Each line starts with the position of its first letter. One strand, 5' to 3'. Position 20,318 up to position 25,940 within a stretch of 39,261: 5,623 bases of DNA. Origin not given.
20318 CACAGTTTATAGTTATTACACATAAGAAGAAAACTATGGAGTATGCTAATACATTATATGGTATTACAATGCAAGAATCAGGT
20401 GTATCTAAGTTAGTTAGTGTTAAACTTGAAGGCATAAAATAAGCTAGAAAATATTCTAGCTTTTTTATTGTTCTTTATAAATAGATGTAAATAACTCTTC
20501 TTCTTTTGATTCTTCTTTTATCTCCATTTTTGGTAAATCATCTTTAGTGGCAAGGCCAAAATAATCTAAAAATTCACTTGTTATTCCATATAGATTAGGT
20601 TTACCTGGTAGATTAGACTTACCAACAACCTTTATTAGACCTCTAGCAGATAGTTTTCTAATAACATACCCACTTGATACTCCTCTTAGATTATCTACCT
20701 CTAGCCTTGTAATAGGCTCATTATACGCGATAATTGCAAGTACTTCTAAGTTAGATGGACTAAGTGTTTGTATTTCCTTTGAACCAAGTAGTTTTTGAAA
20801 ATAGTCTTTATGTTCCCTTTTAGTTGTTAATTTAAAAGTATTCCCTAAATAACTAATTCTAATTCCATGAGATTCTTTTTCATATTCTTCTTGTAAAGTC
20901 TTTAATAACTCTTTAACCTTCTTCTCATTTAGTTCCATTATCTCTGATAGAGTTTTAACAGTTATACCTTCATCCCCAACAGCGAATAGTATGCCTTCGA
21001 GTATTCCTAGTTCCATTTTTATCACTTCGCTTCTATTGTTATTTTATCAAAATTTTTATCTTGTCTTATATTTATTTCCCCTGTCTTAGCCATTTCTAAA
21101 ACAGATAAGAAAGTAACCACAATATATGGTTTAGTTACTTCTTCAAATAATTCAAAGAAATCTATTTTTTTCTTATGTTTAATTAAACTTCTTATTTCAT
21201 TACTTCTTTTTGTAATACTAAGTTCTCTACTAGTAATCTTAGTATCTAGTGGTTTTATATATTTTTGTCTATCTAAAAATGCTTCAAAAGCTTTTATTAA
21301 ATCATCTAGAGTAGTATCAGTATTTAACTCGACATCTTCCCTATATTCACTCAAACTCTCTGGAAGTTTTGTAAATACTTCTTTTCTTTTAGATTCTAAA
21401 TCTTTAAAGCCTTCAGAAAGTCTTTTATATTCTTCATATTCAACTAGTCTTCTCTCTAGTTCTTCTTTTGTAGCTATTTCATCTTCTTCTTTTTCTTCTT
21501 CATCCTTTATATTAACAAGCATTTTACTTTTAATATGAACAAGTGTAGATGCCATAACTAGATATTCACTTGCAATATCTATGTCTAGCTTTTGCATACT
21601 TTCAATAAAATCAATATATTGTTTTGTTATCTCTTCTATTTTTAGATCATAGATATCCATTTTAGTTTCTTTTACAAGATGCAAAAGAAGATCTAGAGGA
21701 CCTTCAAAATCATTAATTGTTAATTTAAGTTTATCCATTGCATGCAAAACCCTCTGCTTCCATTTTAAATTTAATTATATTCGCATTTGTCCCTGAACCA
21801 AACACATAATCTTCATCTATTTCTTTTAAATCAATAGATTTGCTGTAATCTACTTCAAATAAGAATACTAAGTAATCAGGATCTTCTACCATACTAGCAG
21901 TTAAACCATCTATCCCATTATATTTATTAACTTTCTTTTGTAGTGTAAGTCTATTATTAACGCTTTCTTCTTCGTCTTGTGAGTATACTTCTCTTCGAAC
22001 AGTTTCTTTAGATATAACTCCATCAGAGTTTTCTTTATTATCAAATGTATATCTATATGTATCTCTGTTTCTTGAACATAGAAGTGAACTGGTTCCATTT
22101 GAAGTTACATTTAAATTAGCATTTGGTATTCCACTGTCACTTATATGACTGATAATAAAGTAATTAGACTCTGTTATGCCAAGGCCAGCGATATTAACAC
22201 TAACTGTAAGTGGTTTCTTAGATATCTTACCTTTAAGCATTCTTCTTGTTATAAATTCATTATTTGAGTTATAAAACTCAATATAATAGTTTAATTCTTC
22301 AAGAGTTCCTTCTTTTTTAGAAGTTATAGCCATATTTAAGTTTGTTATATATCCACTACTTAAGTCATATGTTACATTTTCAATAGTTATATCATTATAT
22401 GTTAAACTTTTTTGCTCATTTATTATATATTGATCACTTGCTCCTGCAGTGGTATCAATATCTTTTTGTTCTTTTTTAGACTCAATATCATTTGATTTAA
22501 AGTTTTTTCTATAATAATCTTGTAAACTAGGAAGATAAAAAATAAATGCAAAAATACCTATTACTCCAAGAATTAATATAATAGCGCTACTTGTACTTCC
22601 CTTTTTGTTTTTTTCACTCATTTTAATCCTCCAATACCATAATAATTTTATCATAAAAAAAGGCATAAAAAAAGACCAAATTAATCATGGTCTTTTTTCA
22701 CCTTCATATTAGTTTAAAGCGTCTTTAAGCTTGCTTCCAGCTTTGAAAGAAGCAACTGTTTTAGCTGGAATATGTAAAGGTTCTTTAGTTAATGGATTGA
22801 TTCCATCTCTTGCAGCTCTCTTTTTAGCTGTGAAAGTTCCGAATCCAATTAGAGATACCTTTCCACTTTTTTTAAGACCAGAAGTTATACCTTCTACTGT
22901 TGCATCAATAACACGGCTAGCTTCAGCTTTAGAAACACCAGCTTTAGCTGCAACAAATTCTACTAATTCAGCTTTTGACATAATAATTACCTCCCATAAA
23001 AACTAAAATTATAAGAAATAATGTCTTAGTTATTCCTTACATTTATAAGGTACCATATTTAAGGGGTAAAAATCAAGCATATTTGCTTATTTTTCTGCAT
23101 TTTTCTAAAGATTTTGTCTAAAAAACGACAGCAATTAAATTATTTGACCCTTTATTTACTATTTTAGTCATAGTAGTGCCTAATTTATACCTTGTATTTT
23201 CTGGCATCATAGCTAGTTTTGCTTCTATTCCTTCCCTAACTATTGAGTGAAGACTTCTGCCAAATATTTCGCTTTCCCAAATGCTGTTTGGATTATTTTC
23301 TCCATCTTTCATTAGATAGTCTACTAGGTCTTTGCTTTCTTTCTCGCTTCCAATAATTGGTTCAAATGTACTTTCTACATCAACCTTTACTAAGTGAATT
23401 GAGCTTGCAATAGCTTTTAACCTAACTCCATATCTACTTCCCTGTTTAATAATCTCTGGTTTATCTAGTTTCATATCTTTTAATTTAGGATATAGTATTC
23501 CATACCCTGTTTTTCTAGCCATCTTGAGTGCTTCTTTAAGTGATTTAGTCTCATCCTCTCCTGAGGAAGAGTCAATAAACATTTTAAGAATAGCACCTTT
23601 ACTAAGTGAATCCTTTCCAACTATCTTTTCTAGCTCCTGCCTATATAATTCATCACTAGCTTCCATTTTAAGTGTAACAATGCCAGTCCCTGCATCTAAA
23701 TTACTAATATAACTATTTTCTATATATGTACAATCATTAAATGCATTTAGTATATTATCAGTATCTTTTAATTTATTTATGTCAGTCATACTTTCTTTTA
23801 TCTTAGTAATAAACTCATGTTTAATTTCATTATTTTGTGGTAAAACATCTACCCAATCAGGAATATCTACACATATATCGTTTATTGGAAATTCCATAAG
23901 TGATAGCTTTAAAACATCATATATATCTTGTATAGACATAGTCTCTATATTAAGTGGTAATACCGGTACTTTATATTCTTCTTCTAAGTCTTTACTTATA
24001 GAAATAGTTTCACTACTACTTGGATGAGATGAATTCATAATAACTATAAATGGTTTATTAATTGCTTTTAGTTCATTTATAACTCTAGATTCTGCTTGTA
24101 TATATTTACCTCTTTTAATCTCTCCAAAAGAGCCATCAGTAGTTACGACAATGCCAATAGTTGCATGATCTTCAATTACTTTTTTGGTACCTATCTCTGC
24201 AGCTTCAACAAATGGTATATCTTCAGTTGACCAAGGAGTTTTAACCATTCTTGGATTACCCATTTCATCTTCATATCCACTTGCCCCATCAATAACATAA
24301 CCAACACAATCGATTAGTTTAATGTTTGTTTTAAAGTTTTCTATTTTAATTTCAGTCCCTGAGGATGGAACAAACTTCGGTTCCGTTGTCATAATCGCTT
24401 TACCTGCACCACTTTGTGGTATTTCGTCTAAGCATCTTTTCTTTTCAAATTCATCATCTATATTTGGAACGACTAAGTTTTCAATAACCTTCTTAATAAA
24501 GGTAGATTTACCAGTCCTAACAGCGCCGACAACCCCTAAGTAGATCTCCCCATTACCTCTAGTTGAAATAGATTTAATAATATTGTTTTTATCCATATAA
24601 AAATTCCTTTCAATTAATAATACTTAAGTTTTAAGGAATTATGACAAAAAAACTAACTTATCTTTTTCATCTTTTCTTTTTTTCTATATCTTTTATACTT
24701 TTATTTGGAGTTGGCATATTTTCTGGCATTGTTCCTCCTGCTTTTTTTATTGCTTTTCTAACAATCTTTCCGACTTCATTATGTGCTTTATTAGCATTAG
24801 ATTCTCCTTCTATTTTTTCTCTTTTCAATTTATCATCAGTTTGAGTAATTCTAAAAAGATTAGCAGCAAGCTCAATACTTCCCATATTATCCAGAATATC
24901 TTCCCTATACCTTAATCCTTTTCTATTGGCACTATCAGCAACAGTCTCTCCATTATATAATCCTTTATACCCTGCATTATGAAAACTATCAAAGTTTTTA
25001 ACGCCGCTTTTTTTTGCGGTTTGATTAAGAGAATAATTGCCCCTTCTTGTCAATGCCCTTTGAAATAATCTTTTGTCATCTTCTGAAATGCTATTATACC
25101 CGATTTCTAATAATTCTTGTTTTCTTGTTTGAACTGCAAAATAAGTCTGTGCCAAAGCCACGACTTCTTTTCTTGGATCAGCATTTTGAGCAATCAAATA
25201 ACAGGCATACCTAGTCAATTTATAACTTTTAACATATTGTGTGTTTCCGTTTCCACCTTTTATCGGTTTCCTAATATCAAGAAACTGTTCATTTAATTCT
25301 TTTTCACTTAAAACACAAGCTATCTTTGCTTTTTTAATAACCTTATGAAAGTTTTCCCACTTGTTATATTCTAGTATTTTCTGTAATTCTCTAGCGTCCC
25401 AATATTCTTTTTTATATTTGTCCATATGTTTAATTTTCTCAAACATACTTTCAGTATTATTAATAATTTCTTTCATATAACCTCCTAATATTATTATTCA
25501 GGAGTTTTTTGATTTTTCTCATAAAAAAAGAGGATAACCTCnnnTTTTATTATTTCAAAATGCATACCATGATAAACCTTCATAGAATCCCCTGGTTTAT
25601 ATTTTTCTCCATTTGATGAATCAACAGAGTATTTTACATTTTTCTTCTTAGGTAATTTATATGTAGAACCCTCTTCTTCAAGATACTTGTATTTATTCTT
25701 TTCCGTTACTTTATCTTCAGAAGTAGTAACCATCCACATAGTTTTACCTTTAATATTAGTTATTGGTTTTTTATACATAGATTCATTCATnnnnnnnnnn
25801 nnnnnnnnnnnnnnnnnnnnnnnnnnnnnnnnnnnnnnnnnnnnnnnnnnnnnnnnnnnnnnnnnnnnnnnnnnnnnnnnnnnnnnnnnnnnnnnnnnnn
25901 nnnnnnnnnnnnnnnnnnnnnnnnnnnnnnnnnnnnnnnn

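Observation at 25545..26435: Hint (hedgehog/intein-like) autoprocessing domain embedded in the exported fibre-associated protein, followed by an unknown 156-aa domain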

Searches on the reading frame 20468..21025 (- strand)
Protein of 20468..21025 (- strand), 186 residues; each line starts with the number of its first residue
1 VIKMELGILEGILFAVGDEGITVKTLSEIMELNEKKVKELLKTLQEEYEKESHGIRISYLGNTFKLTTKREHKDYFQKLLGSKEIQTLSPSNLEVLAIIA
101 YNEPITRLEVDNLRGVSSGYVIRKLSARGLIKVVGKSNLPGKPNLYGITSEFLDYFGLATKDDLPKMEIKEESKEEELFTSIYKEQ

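Call 72: search_protein_families(library=pfam, proteins=[window:20468-21025:-], max_evalue=0.001)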
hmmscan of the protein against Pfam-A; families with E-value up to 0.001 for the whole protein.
window:20468-21025:- (186 aa): 1 family
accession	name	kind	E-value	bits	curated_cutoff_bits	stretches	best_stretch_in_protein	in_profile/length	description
PF04079.22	SMC_ScpB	-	2.8e-52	176.9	27.4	1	8-166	2-159/160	Segregation and condensation complex subunit ScpB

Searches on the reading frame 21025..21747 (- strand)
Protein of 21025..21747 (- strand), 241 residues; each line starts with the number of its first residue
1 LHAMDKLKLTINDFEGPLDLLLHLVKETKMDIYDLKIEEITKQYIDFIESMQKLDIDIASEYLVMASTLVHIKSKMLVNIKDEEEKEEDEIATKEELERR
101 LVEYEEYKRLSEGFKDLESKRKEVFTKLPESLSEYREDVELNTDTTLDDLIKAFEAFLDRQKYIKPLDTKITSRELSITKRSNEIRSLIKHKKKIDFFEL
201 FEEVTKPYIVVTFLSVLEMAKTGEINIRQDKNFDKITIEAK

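Call 72: search_protein_families(library=pfam, proteins=[window:21025-21747:-], max_evalue=0.001)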
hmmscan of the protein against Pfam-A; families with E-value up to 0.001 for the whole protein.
window:21025-21747:- (241 aa): 1 family
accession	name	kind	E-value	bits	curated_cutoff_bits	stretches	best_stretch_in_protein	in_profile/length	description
PF02616.19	SMC_ScpA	-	3.4e-38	132.4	24.6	1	24-239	1-230/232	Segregation and condensation protein ScpA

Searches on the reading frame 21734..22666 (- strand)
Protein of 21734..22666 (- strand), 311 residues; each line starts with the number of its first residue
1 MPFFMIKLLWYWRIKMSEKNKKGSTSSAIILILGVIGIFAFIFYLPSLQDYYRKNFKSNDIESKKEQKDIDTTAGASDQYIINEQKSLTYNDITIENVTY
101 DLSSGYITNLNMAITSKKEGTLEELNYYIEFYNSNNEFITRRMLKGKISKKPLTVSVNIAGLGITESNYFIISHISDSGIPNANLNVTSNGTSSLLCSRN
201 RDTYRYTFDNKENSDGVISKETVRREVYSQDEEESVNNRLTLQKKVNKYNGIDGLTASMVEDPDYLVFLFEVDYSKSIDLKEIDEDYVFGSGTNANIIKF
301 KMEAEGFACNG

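Call 3: search_protein_families(library=pfam, proteins=[window:21734-22666:-], max_evalue=0.1)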
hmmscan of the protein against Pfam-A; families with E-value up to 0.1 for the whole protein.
window:21734-22666:- (311 aa): 1 family
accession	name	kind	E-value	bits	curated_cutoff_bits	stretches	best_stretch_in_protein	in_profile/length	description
PF00394.28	Cu-oxidase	-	0.064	13.8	21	0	47-97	6-57/157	Multicopper oxidase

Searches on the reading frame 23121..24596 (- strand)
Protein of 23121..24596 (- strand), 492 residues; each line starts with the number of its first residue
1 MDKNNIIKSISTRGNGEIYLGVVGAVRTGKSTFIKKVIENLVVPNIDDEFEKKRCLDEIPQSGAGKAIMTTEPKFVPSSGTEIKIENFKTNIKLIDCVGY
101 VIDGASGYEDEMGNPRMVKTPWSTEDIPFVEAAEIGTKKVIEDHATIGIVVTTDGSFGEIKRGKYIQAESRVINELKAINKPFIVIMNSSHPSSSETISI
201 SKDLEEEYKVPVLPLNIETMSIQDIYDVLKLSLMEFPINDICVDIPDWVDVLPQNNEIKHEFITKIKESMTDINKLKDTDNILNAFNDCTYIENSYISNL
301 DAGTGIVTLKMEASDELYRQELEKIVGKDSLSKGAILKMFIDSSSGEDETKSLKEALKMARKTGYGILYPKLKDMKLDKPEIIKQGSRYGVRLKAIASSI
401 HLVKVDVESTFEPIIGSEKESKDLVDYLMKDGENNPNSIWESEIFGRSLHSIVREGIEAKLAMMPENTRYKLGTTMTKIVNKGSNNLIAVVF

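Call 3: search_protein_families(library=pfam, proteins=[window:23121-24596:-], max_evalue=0.1)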
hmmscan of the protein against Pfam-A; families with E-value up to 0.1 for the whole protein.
window:23121-24596:- (492 aa): 4 families
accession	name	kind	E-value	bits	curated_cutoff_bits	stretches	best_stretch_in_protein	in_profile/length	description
PF09547.16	SpoIVA_ATPase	-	4.2e-103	344.3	26.6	1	1-237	1-237/237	Stage IV sporulation protein A, ATPase domain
PF20438.3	SpoIVA_middle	-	6.8e-51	173.3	25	1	238-416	1-179/179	Stage IV sporulation protein A, middle domain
PF20439.3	SpoIVA_C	-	3.6e-28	98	25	1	417-491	1-75/76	Sporulation stage IV protein A, C-terminal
PF01926.29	MMR_HSR1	-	0.014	16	21.9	0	21-188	3-112/113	50S ribosome-binding GTPase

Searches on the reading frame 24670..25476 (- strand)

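Call 3: search_protein_families(library=pfam, proteins=[window:24670-25476:-], max_evalue=0.1)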
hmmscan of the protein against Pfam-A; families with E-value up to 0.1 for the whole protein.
window:24670-25476:- (269 aa): 1 family
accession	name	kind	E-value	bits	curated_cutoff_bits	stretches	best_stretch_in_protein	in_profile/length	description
PF02498.22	Bro-N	-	1e-07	32.9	25.6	1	15-109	2-88/96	BRO family, N-terminal domain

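Call 4: search_protein_families(library=ncbifam, proteins=[window:24670-25476:-], max_evalue=0.1)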
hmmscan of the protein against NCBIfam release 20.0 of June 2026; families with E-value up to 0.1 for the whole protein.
window:24670-25476:- (269 aa): 1 family
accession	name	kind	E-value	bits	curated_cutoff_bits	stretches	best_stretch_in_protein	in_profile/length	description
NF008573.0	PRK11525.1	equivalog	9.9e-98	327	242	1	2-268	3-273/288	DNA damage-inducible protein D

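Call 85: search_protein_families(library=padloc, proteins=[window:24670-25476:-], max_evalue=0.01)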
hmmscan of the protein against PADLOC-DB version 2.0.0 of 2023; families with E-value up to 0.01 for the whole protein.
window:24670-25476:- (269 aa): 5 families
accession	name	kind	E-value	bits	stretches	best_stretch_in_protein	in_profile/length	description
PDLC04919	PDC-S13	-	2.2e-97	323.7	1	1-268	1-266/281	-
PDLC03083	Specificity_I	-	4.9e-75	251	1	8-268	2-266/717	Type I specificity subunit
PDLC04918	PDC-S13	-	3.5e-56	188.6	2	153-269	84-203/214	-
PDLC04871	PDC-S05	-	1.6e-26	91.3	1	4-127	6-129/468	-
PDLC04920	PDC-S13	-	4e-11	40.7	1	127-261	132-267/286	-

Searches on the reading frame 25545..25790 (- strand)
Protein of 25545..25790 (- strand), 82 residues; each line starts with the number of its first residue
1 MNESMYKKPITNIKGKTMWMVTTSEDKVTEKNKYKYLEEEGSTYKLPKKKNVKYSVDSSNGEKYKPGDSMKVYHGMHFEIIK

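Call 34: search_protein_families(library=pfam, proteins=[window:25545-25790:-], max_evalue=0.1)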
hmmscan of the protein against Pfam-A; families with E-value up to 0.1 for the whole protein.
window:25545-25790:- (82 aa): 0 families
